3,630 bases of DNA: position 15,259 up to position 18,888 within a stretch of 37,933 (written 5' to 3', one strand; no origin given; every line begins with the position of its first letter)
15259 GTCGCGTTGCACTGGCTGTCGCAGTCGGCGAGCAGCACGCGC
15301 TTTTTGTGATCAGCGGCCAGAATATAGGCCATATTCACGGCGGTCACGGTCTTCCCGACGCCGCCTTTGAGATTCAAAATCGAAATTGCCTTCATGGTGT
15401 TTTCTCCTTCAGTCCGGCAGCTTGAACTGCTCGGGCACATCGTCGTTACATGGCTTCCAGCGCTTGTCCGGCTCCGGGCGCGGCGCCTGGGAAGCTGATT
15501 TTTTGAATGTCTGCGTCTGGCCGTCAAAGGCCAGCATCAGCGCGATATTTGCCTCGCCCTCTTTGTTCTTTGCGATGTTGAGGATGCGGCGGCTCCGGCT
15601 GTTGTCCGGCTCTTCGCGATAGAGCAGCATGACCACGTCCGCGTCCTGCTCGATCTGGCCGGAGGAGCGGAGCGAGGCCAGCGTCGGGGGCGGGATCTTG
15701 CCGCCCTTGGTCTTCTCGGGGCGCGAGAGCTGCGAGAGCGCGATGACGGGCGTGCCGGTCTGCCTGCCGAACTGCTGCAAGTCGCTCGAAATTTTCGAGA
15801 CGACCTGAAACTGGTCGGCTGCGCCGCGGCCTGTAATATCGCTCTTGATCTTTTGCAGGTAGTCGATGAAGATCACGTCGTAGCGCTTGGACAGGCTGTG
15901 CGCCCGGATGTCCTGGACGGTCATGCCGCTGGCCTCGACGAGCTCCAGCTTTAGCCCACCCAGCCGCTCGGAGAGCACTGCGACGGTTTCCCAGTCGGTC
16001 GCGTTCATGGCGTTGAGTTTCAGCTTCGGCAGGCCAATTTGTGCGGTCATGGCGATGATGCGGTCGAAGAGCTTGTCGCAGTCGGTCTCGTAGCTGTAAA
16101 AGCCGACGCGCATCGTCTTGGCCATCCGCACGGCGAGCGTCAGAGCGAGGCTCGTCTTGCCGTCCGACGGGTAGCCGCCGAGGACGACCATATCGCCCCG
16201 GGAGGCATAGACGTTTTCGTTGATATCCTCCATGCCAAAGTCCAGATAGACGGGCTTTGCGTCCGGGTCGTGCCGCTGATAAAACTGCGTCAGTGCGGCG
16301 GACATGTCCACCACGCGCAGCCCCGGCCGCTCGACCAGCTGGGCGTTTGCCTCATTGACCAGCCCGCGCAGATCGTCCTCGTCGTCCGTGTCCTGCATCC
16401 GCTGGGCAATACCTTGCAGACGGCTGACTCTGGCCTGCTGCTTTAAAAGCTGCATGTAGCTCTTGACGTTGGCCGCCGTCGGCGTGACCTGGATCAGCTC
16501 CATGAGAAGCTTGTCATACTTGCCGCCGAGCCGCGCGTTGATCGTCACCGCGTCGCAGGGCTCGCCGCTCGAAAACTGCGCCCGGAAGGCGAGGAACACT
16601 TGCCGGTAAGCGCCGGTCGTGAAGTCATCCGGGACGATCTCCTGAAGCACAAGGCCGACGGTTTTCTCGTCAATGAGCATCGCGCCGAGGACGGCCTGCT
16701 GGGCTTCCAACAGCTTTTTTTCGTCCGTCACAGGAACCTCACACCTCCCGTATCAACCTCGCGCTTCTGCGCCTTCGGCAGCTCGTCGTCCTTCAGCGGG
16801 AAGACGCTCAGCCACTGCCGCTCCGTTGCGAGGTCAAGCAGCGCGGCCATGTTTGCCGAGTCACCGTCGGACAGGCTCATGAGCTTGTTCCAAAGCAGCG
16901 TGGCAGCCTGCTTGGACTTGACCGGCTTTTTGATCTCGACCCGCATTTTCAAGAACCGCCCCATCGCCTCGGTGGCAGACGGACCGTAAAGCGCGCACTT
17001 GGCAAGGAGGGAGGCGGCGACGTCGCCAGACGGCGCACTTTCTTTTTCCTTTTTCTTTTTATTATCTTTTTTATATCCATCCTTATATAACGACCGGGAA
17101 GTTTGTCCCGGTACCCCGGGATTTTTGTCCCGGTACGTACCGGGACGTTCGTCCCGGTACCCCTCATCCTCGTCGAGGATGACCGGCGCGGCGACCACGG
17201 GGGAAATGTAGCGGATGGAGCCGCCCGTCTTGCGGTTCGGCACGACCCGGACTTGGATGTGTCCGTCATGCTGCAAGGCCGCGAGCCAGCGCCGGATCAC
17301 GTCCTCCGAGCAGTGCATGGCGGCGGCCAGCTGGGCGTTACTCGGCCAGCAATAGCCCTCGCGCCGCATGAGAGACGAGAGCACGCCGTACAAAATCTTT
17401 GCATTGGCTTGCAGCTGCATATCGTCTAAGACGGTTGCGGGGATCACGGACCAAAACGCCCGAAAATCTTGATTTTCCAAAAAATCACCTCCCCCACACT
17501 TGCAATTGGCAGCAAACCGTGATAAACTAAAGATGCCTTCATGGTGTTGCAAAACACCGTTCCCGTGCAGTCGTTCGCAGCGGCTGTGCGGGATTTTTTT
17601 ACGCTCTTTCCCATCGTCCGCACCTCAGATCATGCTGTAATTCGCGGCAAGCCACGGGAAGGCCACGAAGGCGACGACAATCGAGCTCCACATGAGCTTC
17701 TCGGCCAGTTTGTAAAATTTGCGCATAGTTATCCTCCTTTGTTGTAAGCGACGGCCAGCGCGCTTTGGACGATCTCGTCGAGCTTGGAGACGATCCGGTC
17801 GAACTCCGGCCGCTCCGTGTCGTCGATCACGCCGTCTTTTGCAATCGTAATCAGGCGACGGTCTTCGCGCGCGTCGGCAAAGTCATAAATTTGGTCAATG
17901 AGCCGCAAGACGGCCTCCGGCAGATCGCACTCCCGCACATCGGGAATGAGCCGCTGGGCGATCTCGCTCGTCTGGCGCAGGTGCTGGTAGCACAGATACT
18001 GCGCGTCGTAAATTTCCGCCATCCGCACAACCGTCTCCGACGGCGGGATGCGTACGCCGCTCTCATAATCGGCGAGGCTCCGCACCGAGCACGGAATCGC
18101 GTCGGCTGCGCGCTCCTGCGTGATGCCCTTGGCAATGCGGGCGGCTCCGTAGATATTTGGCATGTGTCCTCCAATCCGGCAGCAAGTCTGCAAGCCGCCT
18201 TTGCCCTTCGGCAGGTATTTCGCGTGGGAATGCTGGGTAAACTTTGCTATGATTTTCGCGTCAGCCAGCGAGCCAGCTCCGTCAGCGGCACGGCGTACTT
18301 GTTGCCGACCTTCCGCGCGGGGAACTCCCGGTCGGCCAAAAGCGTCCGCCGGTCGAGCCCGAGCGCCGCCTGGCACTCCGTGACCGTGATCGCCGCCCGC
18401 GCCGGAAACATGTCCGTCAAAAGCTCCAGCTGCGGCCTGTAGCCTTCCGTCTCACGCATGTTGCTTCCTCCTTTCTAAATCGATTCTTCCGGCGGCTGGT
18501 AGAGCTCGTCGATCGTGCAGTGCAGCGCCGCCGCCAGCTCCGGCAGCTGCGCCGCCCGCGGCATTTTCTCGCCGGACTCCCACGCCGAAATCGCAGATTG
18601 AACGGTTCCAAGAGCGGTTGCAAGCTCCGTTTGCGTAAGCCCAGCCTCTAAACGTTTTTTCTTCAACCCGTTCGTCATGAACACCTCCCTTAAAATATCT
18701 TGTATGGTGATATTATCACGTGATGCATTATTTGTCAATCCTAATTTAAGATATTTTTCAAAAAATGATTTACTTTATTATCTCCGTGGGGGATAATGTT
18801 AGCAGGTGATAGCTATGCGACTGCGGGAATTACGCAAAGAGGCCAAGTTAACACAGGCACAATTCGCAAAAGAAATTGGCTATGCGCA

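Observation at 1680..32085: Eight dispersed copies of a 17-bp GTGTC-N7-GACAC element: candidate parS-like site family spread round the whole phage circle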

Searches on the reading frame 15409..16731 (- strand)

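Call 6: search_protein_families(library=pfam, proteins=[window:15409-16731:-], max_evalue=0.01)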
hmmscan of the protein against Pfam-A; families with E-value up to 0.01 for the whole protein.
window:15409-16731:- (440 aa): 4 families
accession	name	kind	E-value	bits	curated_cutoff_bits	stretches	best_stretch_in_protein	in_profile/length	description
PF03796.21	DnaB_C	-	7.9e-50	170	27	1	167-410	6-254/255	DnaB-like helicase C terminal domain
PF00772.26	DnaB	-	1.4e-17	64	23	1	6-97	4-102/103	DnaB-like helicase N terminal domain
PF13481.12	AAA_25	-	7.5e-06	26.1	27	1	177-335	31-190/195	AAA domain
PF13191.12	AAA_16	-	0.00069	20.6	32.6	0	174-229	19-73/167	AAA ATPase domain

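Call 7: search_protein_families(library=phrogs, proteins=[window:15409-16731:-], max_evalue=0.001)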
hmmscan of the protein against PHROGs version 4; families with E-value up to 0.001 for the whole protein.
window:15409-16731:- (440 aa): 8 families
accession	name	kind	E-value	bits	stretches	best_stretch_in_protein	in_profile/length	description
phrog_19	-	DNA, RNA and nucleotide metabolism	3.4e-72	245.2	1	8-418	161-586/621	DnaB-like replicative helicase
phrog_243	-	DNA, RNA and nucleotide metabolism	5.1e-33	115.2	1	175-415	31-271/273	DnaB-like replicative helicase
phrog_239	-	DNA, RNA and nucleotide metabolism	4.9e-26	92.9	1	142-425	325-614/801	DNA primase/helicase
phrog_11530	-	unknown function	5.7e-20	72.9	1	262-415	6-163/184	-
phrog_5482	-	unknown function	8.3e-13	48.8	1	152-395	21-268/341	-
phrog_23150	-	unknown function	1.2e-05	25.9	1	12-199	13-214/217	-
phrog_19347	-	unknown function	0.00039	21.7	0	354-374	1-21/79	-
phrog_18375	-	DNA, RNA and nucleotide metabolism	0.00042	19.7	1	160-405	356-608/644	DNA primase/helicase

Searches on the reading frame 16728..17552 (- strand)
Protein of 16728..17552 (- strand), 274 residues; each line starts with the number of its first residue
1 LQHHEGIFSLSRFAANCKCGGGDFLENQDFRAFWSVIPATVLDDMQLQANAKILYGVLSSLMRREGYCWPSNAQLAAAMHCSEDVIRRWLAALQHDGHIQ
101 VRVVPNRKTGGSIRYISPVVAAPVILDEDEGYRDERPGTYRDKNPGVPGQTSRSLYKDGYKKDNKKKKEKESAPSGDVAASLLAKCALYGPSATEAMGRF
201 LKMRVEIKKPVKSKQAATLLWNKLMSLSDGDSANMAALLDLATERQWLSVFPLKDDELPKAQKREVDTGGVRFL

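Call 6: search_protein_families(library=pfam, proteins=[window:16728-17552:-], max_evalue=0.01)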
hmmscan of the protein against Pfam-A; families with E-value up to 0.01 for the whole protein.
window:16728-17552:- (274 aa): 3 families
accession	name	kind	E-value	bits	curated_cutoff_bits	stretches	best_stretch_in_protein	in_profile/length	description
PF13730.12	HTH_36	-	8.6e-11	41.9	25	1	47-99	3-55/55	Helix-turn-helix domain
PF13551.12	HTH_29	-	0.0018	18.8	28.1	1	71-97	14-40/64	Winged helix-turn helix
PF03428.19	RP-C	-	0.0018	18.5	24.4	1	69-108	71-110/175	Replication protein C N-terminal domain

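Call 7: search_protein_families(library=phrogs, proteins=[window:16728-17552:-], max_evalue=0.001)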
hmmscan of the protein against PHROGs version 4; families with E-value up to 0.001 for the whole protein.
window:16728-17552:- (274 aa): 8 families
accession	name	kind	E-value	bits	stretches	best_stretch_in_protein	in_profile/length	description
phrog_270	-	DNA, RNA and nucleotide metabolism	2e-15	58.1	1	29-172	27-165/383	replication initiation protein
phrog_678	-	DNA, RNA and nucleotide metabolism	2e-11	45.1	1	47-258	72-287/346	replication initiation O-like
phrog_186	-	DNA, RNA and nucleotide metabolism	2.6e-11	44.8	1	29-168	17-159/308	DnaD-like helicase loader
phrog_428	-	DNA, RNA and nucleotide metabolism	1e-10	42.4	1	33-135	89-192/455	replication initiation protein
phrog_19658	-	DNA, RNA and nucleotide metabolism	4.6e-10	40.5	1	33-100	3-70/283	replication initiation protein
phrog_391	-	DNA, RNA and nucleotide metabolism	7.5e-05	23.5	1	62-117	30-88/298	replication initiation O-like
phrog_15053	-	unknown function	0.00019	21.7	1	37-104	34-102/343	-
phrog_12720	-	DNA, RNA and nucleotide metabolism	0.00028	21.9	1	53-93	33-73/117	DNA binding protein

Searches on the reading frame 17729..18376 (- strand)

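Call 20: search_protein_families(library=phrogs, proteins=[window:17729-18376:-], max_evalue=0.001)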
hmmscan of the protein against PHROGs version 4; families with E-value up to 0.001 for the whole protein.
window:17729-18376:- (215 aa): 3 families
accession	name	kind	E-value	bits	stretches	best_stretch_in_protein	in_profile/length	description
phrog_6499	-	transcription regulation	9.2e-36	123.6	1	72-212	7-151/157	transcriptional regulator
phrog_8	-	transcription regulation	8.1e-06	26.5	1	78-157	165-242/346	transcriptional regulator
phrog_3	-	transcription regulation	1.3e-05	26.2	1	78-158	95-168/430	transcriptional repressor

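Call 66: search_protein_families(library=pfam, proteins=[window:17729-18376:-], max_evalue=0.01)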
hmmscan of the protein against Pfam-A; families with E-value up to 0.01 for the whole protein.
window:17729-18376:- (215 aa): 3 families
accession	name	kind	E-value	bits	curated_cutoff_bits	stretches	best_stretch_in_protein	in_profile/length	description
PF01381.28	HTH_3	-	1.1e-08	35.4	23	1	78-124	3-49/55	Helix-turn-helix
PF13560.12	HTH_31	-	2.6e-07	31.3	27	1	79-125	9-56/64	Helix-turn-helix domain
PF12844.13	HTH_19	-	0.0023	18.2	30.2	1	79-124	7-52/64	Helix-turn-helix domain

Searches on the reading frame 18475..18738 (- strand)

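Call 66: search_protein_families(library=pfam, proteins=[window:18475-18738:-], max_evalue=0.01)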
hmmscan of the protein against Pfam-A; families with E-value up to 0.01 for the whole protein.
window:18475-18738:- (87 aa): 6 families
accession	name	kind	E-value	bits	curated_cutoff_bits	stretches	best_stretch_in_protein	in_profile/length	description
PF01381.28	HTH_3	-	7e-15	55.2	23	1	25-79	1-55/55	Helix-turn-helix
PF13560.12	HTH_31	-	5.8e-09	36.6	27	1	29-78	10-60/64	Helix-turn-helix domain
PF12844.13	HTH_19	-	1.8e-06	28.2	30.2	1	25-81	4-60/64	Helix-turn-helix domain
PF13443.12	HTH_26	-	6.6e-05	23.5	22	1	25-81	2-59/63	Cro/C1-type HTH DNA-binding domain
PF22495.2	HTH_92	-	0.0018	18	27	1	28-63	3-38/45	RsaL-like HTH domain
PF00157.23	Pou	-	0.0035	17.7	27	1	23-47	11-35/72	Pou domain - N-terminal to homeobox domain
